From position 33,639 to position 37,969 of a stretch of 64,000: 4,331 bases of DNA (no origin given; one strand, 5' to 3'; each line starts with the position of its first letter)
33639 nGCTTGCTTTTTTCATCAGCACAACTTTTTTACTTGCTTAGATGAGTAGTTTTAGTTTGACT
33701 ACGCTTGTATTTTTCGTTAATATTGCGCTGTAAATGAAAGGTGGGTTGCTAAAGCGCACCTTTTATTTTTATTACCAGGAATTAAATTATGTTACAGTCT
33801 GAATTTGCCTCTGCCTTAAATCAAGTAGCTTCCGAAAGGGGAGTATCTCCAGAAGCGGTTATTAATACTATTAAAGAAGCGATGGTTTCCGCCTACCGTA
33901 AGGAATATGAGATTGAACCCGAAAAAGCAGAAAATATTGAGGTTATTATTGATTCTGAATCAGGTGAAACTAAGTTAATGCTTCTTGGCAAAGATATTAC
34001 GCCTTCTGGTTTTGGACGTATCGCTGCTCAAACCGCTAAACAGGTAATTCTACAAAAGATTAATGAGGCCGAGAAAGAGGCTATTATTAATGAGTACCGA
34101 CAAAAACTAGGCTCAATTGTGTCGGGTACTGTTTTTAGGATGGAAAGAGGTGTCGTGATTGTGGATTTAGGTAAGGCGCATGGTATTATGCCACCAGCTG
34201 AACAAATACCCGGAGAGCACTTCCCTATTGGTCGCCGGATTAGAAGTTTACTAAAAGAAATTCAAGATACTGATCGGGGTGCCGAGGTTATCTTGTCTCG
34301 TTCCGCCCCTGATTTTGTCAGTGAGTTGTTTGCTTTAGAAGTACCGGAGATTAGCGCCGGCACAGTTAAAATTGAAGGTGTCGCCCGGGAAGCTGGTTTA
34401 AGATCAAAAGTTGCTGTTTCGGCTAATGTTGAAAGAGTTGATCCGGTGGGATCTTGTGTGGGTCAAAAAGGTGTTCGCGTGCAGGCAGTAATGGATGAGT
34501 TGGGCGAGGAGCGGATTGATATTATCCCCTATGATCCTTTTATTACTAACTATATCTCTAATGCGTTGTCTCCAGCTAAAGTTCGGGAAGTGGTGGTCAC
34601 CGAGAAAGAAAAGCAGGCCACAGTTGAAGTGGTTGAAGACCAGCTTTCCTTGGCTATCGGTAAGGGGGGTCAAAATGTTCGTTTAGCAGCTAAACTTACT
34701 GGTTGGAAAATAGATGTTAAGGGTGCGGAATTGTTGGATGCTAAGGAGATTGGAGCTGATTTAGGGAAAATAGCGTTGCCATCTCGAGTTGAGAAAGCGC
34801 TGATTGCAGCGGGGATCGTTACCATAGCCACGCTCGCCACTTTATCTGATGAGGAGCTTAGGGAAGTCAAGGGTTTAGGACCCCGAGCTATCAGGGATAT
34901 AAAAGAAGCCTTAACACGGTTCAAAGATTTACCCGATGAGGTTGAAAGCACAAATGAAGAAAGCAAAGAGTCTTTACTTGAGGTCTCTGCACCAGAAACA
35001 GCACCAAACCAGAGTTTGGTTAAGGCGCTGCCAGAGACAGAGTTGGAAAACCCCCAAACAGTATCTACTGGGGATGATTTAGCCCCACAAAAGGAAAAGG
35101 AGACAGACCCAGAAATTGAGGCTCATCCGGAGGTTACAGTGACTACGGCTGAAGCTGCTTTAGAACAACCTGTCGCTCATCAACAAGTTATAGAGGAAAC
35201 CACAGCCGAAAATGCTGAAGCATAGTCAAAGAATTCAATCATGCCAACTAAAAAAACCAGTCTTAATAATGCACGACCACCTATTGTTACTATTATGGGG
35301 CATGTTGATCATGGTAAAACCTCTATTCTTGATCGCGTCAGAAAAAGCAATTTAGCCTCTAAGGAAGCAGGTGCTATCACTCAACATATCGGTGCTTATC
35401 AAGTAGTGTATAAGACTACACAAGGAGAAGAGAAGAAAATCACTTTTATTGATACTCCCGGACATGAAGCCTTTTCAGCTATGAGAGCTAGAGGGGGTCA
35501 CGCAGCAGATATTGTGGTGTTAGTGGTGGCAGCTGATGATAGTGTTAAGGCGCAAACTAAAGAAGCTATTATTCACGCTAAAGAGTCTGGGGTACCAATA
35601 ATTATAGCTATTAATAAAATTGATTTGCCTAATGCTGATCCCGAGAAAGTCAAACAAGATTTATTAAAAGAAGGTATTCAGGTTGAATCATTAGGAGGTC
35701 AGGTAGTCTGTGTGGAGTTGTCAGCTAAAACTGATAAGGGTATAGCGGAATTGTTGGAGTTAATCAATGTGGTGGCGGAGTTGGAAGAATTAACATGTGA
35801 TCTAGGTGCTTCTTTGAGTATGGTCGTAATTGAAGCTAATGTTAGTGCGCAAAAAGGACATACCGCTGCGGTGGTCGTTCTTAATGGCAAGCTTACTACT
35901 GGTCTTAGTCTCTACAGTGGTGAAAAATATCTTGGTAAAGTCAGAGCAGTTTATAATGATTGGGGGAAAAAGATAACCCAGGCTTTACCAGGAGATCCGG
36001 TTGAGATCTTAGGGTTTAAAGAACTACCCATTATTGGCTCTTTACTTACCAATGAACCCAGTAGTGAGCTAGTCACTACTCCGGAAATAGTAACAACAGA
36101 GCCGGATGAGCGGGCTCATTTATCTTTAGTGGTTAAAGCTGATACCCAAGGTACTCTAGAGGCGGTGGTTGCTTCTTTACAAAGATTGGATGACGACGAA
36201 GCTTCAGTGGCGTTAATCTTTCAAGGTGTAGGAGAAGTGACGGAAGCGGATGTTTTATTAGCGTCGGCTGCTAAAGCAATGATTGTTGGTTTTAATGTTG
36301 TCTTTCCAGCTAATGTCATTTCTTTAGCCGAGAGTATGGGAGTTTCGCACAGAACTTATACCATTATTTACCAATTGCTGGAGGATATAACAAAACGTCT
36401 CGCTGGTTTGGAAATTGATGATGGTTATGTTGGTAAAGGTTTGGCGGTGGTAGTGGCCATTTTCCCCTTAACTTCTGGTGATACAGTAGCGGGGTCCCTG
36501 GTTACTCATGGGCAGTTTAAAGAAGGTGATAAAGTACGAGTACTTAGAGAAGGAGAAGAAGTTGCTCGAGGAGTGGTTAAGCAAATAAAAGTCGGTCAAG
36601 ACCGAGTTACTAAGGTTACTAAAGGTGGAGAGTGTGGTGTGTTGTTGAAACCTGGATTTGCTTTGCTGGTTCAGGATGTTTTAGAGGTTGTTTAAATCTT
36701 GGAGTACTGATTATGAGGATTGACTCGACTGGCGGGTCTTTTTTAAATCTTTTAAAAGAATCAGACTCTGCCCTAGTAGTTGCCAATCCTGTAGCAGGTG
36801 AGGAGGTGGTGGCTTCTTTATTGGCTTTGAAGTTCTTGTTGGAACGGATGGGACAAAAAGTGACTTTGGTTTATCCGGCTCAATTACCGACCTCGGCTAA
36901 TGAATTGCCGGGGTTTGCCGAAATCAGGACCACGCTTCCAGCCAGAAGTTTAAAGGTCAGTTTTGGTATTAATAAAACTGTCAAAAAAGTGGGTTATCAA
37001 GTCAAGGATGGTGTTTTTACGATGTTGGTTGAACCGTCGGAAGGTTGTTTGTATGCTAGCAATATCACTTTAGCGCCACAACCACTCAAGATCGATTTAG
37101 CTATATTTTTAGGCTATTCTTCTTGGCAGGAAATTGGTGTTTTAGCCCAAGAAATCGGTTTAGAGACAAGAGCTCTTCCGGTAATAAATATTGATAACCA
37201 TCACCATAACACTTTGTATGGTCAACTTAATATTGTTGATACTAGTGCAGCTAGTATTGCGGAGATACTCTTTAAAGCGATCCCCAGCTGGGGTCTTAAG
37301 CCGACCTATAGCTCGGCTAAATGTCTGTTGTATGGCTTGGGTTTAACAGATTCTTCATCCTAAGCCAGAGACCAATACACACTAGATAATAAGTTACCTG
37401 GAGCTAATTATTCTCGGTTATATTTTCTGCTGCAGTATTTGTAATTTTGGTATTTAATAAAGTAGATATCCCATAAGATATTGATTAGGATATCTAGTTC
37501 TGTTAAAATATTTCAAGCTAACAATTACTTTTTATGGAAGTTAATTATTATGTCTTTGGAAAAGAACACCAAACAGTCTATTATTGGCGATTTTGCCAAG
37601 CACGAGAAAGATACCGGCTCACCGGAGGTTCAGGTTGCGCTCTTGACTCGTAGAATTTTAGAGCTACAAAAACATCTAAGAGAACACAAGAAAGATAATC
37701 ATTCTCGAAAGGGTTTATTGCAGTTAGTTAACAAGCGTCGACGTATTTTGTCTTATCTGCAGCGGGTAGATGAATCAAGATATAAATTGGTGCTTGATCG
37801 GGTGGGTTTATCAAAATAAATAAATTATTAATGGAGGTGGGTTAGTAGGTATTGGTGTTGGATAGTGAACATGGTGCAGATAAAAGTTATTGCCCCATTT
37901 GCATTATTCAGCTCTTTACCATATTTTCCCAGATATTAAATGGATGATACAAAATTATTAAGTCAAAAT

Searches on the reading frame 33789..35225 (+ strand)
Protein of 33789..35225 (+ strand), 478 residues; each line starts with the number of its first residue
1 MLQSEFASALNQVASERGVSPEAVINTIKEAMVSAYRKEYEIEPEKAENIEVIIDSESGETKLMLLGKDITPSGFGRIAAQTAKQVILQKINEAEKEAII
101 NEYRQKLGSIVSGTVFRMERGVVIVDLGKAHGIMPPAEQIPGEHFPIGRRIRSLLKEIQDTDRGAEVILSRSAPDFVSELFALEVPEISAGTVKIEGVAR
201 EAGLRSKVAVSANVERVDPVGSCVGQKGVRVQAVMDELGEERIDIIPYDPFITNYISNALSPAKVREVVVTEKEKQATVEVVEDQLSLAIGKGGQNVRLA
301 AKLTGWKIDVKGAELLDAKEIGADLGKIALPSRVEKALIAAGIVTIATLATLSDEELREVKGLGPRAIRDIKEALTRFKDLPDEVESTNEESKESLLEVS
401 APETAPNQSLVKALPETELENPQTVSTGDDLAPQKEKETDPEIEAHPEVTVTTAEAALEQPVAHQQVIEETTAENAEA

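Call 8: search_protein_families(library=pfam, proteins=[window:33789-35225:+], max_evalue=0.001)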
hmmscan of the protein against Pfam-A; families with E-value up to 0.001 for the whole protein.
window:33789-35225:+ (478 aa): 5 families
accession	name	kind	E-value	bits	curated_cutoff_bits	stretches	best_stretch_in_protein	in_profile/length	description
PF13184.12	KH_5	-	3.6e-24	85.1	27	1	202-269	1-68/69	NusA-like KH domain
PF08529.16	NusA_N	-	5.3e-19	69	23.8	2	5-63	1-55/119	NusA N-terminal domain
PF03118.21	RNA_pol_A_CTD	-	9.7e-08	32.1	23.8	1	326-376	16-66/67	Bacterial RNA polymerase, alpha chain C terminal domain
PF14520.12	HHH_5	-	0.00016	22.5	27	1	335-375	15-55/57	Helix-hairpin-helix domain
PF23095.1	KH_NusA_C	-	0.00018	21.9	34.2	1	279-310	3-34/59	Transcription termination/antitermination protein NusA, KH domain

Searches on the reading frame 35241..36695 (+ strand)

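Call 10: search_protein_families(library=pfam, proteins=[window:35241-36695:+], max_evalue=0.001)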
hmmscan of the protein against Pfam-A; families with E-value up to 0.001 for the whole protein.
window:35241-36695:+ (484 aa): 13 families
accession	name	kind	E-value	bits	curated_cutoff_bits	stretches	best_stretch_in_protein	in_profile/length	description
PF00009.33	GTP_EFTU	-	4.6e-34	118.1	26.5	1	15-176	5-183/188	Elongation factor Tu GTP binding domain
PF11987.13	IF-2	-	2.4e-29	102.1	27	1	289-383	22-116/117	Translation-initiation factor 2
PF22042.2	EF-G_D2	-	1.6e-19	70.2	27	1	192-270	2-82/84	Elongation factor G domain 2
PF01926.29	MMR_HSR1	-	4.4e-09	36.9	21.9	1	16-126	2-113/113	50S ribosome-binding GTPase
PF00071.28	Ras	-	1.1e-08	35.3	21.6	1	17-174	3-155/162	Ras family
PF08477.19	Roc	-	2.3e-08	34.7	27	1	16-128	2-119/119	Ras of Complex, Roc, domain of DAPkinase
PF10662.15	PduV-EutP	-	3.3e-07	30.6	21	1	18-175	6-141/143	Ethanolamine utilisation - propanediol utilisation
PF09439.16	SRPRB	-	5.2e-07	29.7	25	1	14-146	4-138/178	Signal recognition particle receptor beta subunit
PF03193.22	RsgA_GTPase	-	8.9e-06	26.1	30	1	90-175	24-104/174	RsgA GTPase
PF00025.27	Arf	-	3.2e-05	23.9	22.3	1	18-174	19-169/174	ADP-ribosylation factor family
PF03144.31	GTP_EFTU_D2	-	6.5e-05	23.7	30.3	1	415-470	2-59/73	Elongation factor Tu domain 2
PF02421.24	FeoB_N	-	0.00022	21.2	27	1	16-173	3-154/156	Ferrous iron transport protein B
PF00350.29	Dynamin_N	-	0.00057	20.4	27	0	56-125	92-165/168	Dynamin family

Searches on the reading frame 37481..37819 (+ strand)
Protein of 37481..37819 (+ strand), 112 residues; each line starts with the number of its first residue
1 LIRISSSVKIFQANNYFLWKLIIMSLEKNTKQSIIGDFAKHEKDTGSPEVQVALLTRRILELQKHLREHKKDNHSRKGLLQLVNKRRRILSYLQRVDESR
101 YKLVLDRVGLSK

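Call 10: search_protein_families(library=pfam, proteins=[window:37481-37819:+], max_evalue=0.001)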
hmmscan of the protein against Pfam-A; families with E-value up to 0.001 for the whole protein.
window:37481-37819:+ (112 aa): 1 family
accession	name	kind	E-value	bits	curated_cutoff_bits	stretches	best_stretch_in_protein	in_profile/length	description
PF00312.27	Ribosomal_S15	-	5e-32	110.3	31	1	31-110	1-80/81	Ribosomal protein S15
